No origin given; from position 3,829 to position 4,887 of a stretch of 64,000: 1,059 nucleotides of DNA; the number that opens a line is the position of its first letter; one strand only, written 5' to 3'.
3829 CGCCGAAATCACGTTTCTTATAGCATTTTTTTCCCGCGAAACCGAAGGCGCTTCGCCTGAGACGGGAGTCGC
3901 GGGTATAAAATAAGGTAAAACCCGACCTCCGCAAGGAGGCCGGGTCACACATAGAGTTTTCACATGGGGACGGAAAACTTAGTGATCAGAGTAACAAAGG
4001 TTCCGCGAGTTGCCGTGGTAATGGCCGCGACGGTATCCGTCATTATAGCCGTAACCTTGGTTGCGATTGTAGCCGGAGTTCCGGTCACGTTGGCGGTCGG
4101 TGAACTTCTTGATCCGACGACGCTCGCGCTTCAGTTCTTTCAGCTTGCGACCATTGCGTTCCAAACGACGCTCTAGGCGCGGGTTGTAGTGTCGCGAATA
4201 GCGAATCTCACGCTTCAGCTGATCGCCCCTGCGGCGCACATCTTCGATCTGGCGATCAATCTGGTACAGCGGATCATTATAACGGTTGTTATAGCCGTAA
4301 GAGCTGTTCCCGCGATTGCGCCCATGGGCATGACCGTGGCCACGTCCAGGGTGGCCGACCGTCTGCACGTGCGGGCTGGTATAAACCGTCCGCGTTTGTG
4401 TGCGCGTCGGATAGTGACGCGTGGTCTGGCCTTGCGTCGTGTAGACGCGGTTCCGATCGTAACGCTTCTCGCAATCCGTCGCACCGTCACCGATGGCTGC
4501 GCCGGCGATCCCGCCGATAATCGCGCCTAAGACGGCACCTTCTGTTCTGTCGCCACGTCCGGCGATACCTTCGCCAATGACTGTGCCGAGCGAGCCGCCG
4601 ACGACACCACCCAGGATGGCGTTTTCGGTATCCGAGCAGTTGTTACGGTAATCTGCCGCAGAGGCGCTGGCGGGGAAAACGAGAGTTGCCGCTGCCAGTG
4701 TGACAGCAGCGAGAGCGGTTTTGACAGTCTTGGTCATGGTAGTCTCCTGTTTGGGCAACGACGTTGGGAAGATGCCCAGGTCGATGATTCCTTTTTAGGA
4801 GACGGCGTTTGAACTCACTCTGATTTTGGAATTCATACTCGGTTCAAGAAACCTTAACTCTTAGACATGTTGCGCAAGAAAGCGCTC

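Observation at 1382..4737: Triad of secreted glycine-zipper paralogues with three different cargo domains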

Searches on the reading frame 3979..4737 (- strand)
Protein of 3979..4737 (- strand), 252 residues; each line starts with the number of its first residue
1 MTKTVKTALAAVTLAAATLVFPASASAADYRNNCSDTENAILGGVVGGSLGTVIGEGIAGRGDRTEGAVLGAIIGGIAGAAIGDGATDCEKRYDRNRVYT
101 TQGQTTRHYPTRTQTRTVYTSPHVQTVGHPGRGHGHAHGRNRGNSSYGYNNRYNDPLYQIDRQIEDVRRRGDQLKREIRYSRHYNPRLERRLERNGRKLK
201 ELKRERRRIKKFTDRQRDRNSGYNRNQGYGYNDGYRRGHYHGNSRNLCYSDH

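Call 3: search_protein_families(library=pfam, proteins=[window:3979-4737:-], max_evalue=1)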
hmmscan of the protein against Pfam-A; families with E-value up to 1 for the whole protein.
window:3979-4737:- (252 aa): 5 families
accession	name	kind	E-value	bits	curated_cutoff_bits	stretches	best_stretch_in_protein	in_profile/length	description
PF05433.20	Rick_17kDa_Anti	-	0.00015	22.1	24.2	1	42-83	1-43/43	Glycine zipper 2TM domain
PF13488.11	Gly-zipper_Omp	-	0.0023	18.2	25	1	43-85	2-41/46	Glycine zipper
PF13441.11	Gly-zipper_YMGG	-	0.0034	17.5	28.9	1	39-84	2-44/45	YMGG-like Gly-zipper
PF05818.17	TraT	-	0.027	14.7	31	1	32-84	75-132/214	Enterobacterial TraT complement resistance protein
PF10247.14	Romo1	-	0.093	13.6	27.6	0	66-104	8-45/66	Reactive mitochondrial oxygen species modulator 1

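Call 4: search_protein_families(library=ncbifam, proteins=[window:3979-4737:-], max_evalue=1)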
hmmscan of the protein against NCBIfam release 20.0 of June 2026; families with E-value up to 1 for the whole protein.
window:3979-4737:- (252 aa): 10 families
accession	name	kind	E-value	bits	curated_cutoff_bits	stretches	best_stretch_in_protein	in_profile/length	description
NF053611.1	YiaD_Gzip_OmpA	equivalog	1.5e-07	31.4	175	1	24-92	12-77/206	YiaD family glycine zipper/OmpA-like lipoprotein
NF053612.1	anchor_PA1041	equivalog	0.0022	18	250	1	12-96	8-87/236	PA1041 family peptidoglycan-binding anchor lipoprotein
NF053524.1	thylo_ssl2009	equivalog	0.0097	16.6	58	1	65-101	8-44/90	ssl2009 family thylakoid membrane protein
NF007804.1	PRK10510.1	equivalog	0.021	14.2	307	1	14-86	11-77/219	OmpA family lipoprotein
NF008437.0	PRK11280.1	equivalog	0.026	14.4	99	1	35-88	65-118/179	hypothetical protein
NF038224.1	OmpA_like_CmpA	equivalog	0.031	13.8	300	1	5-83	6-77/233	C-OmpA-like family protein CmpA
TIGR03794.1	NHLM_micro_HlyD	equivalog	0.039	12.9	156.2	1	169-219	75-125/421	NHLP bacteriocin system secretion protein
TIGR02169.1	SMC_prok_A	equivalog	0.079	10.6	729.4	1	153-226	335-408/1165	chromosome segregation protein SMC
NF004266.1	PRK05687.1-1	equivalog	0.24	10.9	260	1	203-247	43-86/230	flagellar assembly protein FliH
NF041742.1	WGxxGxxG_fam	subfamily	0.84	10.3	35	0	1-39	1-33/69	WGxxGxxG family protein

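Call 14: find_homologous_proteins(query=window:3979-4737:-, max_evalue=0.001)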
Query window:3979-4737:- (252 aa): 109 proteins with E <= 0.001 among 3632 candidates.
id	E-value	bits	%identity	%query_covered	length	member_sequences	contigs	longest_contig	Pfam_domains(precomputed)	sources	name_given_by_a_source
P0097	4.0e-162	556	99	100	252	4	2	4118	PF13441.13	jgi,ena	jgi:hypothetical protein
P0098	6.6e-102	359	69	100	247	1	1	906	PF13441.13,PF05433.21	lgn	-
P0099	4.3e-75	271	63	100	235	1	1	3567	PF13441.13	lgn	-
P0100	4.3e-71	258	55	92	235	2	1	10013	PF13441.13,PF05433.21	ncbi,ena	-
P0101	2.1e-69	252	58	100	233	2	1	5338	PF13441.13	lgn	-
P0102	3.6e-69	251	60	100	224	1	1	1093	PF13441.13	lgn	-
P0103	7.8e-69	250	57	90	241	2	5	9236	PF13441.13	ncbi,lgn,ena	-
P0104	8.1e-69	250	60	100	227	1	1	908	PF13441.13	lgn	-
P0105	8.8e-68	247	56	90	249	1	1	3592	PF13441.13,PF05433.21,PF13488.12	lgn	-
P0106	1.8e-67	246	57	92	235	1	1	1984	PF13441.13,PF05433.21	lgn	-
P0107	4.9e-67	244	53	92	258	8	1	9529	PF13441.13,PF05433.21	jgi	-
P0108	6.3e-67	244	57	90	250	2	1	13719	PF13441.13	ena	-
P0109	2.5e-66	242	52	92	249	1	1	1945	PF13441.13,PF05433.21,PF13488.12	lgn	-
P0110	7.6e-66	240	56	90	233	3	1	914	PF13441.13,PF05433.21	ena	-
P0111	4.2e-65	238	55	93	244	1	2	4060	PF13441.13,PF05433.21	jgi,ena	-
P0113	6.3e-65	237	54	92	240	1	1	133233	PF13441.13,PF05433.21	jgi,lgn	jgi:hypothetical protein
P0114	6.2e-62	228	51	92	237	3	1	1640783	PF13441.13,PF05433.21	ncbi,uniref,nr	ncbi:hypothetical protein GCM10011309_00520 [Litorimonas cladophorae]|uniref:17 kDa surface antigen 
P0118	2.5e-60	222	60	75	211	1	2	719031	PF13441.13,PF05433.21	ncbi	ncbi:MAG: glycine zipper 2TM domain-containing protein [Litorimonas sp.]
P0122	2.4e-57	213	51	92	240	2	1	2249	PF13441.13,PF05433.21,PF13488.12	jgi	-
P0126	3.5e-55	206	56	83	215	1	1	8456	PF13441.13,PF05433.21,PF13488.12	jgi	-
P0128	3.6e-54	202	53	76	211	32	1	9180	PF13441.13,PF05433.21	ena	-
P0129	4.8e-54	202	51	98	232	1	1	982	PF13441.13,PF05433.21,PF13488.12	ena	-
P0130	6.6e-54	201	51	81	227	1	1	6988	PF13441.13,PF05433.21,PF13488.12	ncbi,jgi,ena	jgi:uncharacterized protein YcfJ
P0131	9.0e-54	201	54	75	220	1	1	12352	PF13441.13,PF05433.21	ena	-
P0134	2.2e-50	190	50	100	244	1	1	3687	PF13441.13,PF05433.21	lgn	-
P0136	5.1e-47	179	48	100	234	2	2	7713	PF13441.13,PF05433.21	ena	-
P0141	7.1e-45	172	48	91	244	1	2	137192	PF13441.13,PF05433.21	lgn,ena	-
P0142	9.9e-45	171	48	75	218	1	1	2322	PF13441.13,PF05433.21,PF13488.12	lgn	-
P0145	2.7e-44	170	47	90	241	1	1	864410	PF13441.13,PF05433.21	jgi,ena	-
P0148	8.2e-44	168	47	98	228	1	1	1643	PF13441.13,PF05433.21,PF13488.12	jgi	-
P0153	2.7e-42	163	58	57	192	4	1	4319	PF13441.13,PF05433.21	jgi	-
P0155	3.9e-41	160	47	83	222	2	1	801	PF13441.13,PF05433.21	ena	-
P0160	9.5e-39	152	44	90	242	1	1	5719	PF13441.13,PF05433.21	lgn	-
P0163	4.4e-36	143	40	92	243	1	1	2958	PF13441.13,PF05433.21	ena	-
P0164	2.3e-35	141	42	77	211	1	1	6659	PF13441.13,PF05433.21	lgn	-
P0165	2.5e-35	141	43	70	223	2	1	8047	PF05433.21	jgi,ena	jgi:uncharacterized protein YcfJ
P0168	7.0e-34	136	44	71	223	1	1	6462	PF05433.21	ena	-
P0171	7.7e-31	126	42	90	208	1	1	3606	PF13441.13,PF05433.21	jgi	jgi:hypothetical protein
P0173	6.2e-29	120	40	100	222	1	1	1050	PF13441.13,PF05433.21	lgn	-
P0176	3.8e-27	114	38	88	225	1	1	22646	PF13441.13,PF05433.21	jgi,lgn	-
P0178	3.3e-24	104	37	87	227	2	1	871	PF13441.13,PF05433.21,PF13488.12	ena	-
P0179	4.1e-24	104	36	99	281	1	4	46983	PF05433.21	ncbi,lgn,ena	-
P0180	2.6e-23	101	37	82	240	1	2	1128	PF05433.21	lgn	-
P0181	3.2e-23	101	39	82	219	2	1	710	PF13441.13,PF05433.21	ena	-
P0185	1.5e-9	56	34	55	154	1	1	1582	PF13441.13,PF05433.21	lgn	-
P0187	2.2e-8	52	59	15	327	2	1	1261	PF13441.13,PF05433.21,PF13488.12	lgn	-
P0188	2.6e-8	52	54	15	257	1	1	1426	PF13441.13,PF27507.1,PF05433.21,PF13488.12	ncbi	-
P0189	1.0e-7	50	55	15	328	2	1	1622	PF13441.13,PF27507.1,PF05433.21,PF13488.12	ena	-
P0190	1.2e-7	50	49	19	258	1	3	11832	PF13441.13,PF27507.1,PF05433.21,PF13488.12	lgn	-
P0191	1.8e-7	49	39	35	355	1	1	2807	PF13441.13,PF16713.11,PF05433.21,PF13488.12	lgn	-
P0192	4.2e-7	48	49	19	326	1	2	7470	PF13441.13,PF27507.1,PF05433.21,PF13488.12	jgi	-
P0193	5.1e-7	48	56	11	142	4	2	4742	PF05433.21,PF13488.12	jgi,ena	-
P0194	5.7e-7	48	45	19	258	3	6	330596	PF13441.13,PF27507.1,PF05433.21,PF13488.12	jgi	jgi:uncharacterized protein YcfJ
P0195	6.1e-7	48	51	15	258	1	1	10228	PF13441.13,PF27507.1,PF05433.21,PF13488.12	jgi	jgi:uncharacterized protein YcfJ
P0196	7.2e-7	47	50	19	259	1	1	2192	PF13441.13,PF27507.1,PF05433.21,PF13488.12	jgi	jgi:hypothetical protein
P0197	7.3e-7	47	53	14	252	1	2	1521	PF13441.13,PF27507.1,PF05433.21,PF13488.12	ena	-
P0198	8.0e-7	47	48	18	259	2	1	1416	PF13441.13,PF27507.1,PF05433.21,PF13488.12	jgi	jgi:hypothetical protein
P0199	8.1e-7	47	51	19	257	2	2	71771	PF13441.13,PF27507.1,PF05433.21,PF13488.12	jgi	-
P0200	1.0e-6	47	50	19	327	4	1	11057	PF13441.13,PF05433.21,PF13488.12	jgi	-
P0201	1.1e-6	47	48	18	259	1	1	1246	PF13441.13,PF27507.1,PF05433.21,PF13488.12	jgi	jgi:hypothetical protein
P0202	1.4e-6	46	50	19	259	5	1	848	PF13441.13,PF27507.1,PF05433.21,PF13488.12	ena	-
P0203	5.2e-5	41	40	27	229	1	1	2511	PF13441.13,PF05433.21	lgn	-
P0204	6.7e-5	41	38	35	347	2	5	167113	PF13441.13,PF05433.21,PF13488.12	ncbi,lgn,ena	-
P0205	3.5e-4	39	51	19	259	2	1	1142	PF13441.13,PF27507.1,PF05433.21,PF13488.12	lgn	-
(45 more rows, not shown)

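Call 34: predict_structure(alignment_id=A2)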
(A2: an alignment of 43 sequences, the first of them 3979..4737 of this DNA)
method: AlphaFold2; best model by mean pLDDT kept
length: 252 residues; sequences in the alignment: 43
mean_pLDDT: 55.8   pTM: 0.39
mean pLDDT of the five models: 55.8, 55.3, 54.3, 53.9, 52.3
residues with pLDDT >= 90: 57; 70-90: 10; 50-70: 12; < 50: 173
segments of 3 or more residues with pLDDT < 50: 1-6, 8-149, 229-252
pLDDT, mean of each block of 10 residues (from residue 1): 45 39 38 43 39 40 42 41 42 37 34 36 44 43 48 83 97 97 95 98 96 84 52 43 41 40
secondary structure, 60 per line:
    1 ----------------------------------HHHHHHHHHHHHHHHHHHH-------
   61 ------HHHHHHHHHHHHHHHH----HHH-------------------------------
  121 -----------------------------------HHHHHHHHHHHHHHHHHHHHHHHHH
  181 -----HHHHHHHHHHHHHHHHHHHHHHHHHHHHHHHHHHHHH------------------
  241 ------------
elements in order: H35-53 H67-82 H156-180 H186-222

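Call 40: fold_search(model_id=the predicted structure, library=pdb)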
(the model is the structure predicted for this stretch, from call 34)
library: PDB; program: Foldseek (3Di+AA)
matches with E <= 10: 128; with E <= 0.001: 0
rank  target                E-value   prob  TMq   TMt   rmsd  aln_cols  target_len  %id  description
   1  7v6q_D                8.7e-01  0.94  0.22  0.26   4.3        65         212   22  Crystal structure of sNASP-ASF1A-H3.1-H4 complex (released 2021-12-29)
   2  8th8_H                1.5e+00  0.95  0.27  0.09   2.3        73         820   15  Linker domain of Nexin-dynein regulatory complex from Tetrahymena thermophila (released 2023-09-20)
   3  2dq3_A                1.6e+00  0.92  0.23  0.14   1.7        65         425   17  Crystal structure of aq_298 (released 2007-06-05)
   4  9zrl_A                1.6e+00  0.08  0.17  0.14  26.6       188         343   13  Cryo-EM structure of KCa3.1_II/calmodulin channel in complex with SKA111. (released 2026-01-14)
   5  4dci_B                1.7e+00  0.66  0.22  0.35   3.3        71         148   18  Crystal structure of unknown funciton protein from Synechococcus sp. WH 8102 (released 2012-02-01)
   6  9vub_A                1.9e+00  0.13  0.23  0.16  25.3       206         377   12  channel C complex with 3 (released 2026-03-11)
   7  8glv_5V               2.0e+00  0.08  0.14  0.17  51.5       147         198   11  96-nm repeat unit of doublet microtubules from Chlamydomonas reinhardtii flagella (released 2023-05-31)
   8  2f66_A                2.2e+00  0.82  0.21  0.74   2.0        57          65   16  Structure of the ESCRT-I endosomal trafficking complex (released 2006-04-18)
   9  9vub_C                2.3e+00  0.15  0.25  0.17  25.0       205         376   11  channel C complex with 3 (released 2026-03-11)
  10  4dci_H                2.5e+00  0.44  0.23  0.37   5.9        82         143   13  Crystal structure of unknown funciton protein from Synechococcus sp. WH 8102 (released 2012-02-01)
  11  4dci_D                2.5e+00  0.41  0.21  0.33   3.5        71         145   17  Crystal structure of unknown funciton protein from Synechococcus sp. WH 8102 (released 2012-02-01)
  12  1ez3_B                2.6e+00  0.51  0.25  0.45   4.6        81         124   17  CRYSTAL STRUCTURE OF THE NEURONAL T-SNARE SYNTAXIN-1A (released 2000-06-07)
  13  8p4y                  2.6e+00  0.21  0.15  0.19   9.8        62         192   27  Coiled-coil protein origami triangle (released 2023-08-02)
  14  9ydz_A                2.6e+00  0.14  0.21  0.16  24.9       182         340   11  Cryo EM structure of KCa3.1_R355K_II/calmodulin channel in complex with rimtuzalcap (released 2025-10-01)
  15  9y9z_n                3.0e+00  0.25  0.18  0.41   5.1        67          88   15  Cryo-EM structure of conoid fiber from Toxoplasma gondii (24-nm repeat) (released 2025-12-03)
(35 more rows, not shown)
